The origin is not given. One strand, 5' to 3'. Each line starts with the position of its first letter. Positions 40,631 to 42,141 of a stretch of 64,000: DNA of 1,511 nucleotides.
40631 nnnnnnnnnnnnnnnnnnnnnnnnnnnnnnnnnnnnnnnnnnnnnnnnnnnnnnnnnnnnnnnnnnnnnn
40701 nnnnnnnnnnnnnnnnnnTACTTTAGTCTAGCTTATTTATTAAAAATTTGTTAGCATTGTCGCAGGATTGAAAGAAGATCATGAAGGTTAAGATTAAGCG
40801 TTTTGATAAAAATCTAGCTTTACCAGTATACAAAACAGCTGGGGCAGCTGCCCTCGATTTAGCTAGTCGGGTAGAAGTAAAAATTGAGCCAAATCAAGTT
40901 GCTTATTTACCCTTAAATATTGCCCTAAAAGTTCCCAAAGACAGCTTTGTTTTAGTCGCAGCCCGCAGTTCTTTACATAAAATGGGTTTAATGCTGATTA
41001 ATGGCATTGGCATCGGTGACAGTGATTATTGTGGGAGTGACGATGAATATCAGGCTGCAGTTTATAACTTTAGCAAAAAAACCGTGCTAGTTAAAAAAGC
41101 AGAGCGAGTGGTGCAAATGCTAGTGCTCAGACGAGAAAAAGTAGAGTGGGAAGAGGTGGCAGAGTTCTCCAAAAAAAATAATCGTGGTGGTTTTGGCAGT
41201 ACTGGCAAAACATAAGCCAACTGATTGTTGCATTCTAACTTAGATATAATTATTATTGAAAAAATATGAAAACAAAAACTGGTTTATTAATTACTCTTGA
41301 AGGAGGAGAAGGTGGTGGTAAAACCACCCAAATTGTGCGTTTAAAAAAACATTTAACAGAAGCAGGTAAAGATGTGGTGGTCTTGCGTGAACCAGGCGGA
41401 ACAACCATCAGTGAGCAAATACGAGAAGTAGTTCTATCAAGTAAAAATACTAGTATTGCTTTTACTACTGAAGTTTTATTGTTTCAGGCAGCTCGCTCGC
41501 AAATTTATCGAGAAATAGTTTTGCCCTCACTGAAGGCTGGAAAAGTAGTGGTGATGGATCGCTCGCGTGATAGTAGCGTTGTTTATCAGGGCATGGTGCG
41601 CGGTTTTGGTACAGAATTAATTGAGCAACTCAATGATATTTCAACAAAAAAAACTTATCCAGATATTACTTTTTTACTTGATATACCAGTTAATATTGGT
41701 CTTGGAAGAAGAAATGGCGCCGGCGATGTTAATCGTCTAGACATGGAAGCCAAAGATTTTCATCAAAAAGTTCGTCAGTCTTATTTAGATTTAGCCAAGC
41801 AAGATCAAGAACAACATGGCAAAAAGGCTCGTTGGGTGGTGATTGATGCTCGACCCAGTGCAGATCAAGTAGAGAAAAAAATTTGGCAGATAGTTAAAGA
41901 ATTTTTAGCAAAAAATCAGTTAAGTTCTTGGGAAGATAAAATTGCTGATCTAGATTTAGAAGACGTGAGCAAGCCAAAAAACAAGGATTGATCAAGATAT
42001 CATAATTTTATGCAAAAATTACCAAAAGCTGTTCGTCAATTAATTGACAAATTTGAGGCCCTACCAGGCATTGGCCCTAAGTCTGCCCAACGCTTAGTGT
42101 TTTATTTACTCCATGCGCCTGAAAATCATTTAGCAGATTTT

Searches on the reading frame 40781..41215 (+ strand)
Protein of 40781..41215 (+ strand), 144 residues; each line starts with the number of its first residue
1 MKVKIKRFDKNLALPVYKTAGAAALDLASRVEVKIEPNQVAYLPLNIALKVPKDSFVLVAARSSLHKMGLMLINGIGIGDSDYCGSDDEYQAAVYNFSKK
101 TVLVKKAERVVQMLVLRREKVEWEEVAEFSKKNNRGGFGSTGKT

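Call 3: search_protein_families(library=pfam, proteins=[window:40781-41215:+], max_evalue=0.01)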
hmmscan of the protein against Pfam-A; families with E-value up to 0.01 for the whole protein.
window:40781-41215:+ (144 aa): 2 families
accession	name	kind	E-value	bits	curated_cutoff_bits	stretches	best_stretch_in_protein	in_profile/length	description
PF00692.24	dUTPase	-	6.9e-19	68.3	22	1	12-142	3-129/129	dUTPase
PF22769.1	DCD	-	2.7e-05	24.7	27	1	32-114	70-149/153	dCTP deaminase-like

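Call 4: search_protein_families(library=ncbifam, proteins=[window:40781-41215:+], max_evalue=0.01)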
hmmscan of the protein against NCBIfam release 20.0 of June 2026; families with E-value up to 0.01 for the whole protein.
window:40781-41215:+ (144 aa): 5 families
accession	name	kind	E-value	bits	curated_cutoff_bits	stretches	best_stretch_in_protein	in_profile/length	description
TIGR00576.1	dut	superfamily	1.9e-28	99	102.55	1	2-143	1-143/143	dUTP diphosphatase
NF001862.0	PRK00601.1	equivalog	2.8e-28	98.4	103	1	1-143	6-149/150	dUTP diphosphatase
NF010561.0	PRK13956.1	equivalog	2.3e-14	53.4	223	1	7-143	11-147/147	dUTP diphosphatase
NF002598.0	PRK02253.1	equivalog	0.00015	21.3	130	1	46-120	83-152/167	deoxyuridine 5'-triphosphate nucleotidohydrolase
TIGR02274.1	dCTP_deam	equivalog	0.00077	19.2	92.8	1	24-119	63-155/180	dCTP deaminase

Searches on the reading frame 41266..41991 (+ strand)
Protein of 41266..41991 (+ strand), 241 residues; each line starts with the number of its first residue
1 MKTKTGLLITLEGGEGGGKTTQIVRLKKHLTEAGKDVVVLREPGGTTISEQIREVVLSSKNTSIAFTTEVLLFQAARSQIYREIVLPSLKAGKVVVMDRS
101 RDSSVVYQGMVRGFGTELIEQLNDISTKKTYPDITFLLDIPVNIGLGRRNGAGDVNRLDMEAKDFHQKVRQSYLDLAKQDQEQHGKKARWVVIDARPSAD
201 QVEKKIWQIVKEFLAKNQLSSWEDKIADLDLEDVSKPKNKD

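Call 3: search_protein_families(library=pfam, proteins=[window:41266-41991:+], max_evalue=0.01)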
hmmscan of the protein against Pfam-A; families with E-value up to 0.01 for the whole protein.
window:41266-41991:+ (241 aa): 4 families
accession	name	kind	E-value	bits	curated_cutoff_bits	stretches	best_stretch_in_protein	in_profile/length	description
PF02223.23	Thymidylate_kin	-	9.4e-43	146.5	27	1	11-206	1-185/185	Thymidylate kinase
PF13521.12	AAA_28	-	1.8e-09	38.4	27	1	9-175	2-148/164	AAA domain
PF13401.12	AAA_22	-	0.00077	20.2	27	1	5-78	4-77/130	AAA domain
PF06804.17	Lipoprotein_18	-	0.006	16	25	1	174-219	53-98/323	NlpB/DapX lipoprotein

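Call 4: search_protein_families(library=ncbifam, proteins=[window:41266-41991:+], max_evalue=0.01)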
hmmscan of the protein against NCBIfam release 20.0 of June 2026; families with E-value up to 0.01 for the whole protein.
window:41266-41991:+ (241 aa): 2 families
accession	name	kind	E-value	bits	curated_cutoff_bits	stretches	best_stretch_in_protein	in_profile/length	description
TIGR00041.1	DTMP_kinase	equivalog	1.3e-50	171.8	83.25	1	5-206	3-196/196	dTMP kinase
NF005923.0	PRK07933.1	equivalog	2.7e-09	36.7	193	1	8-208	2-209/213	dTMP kinase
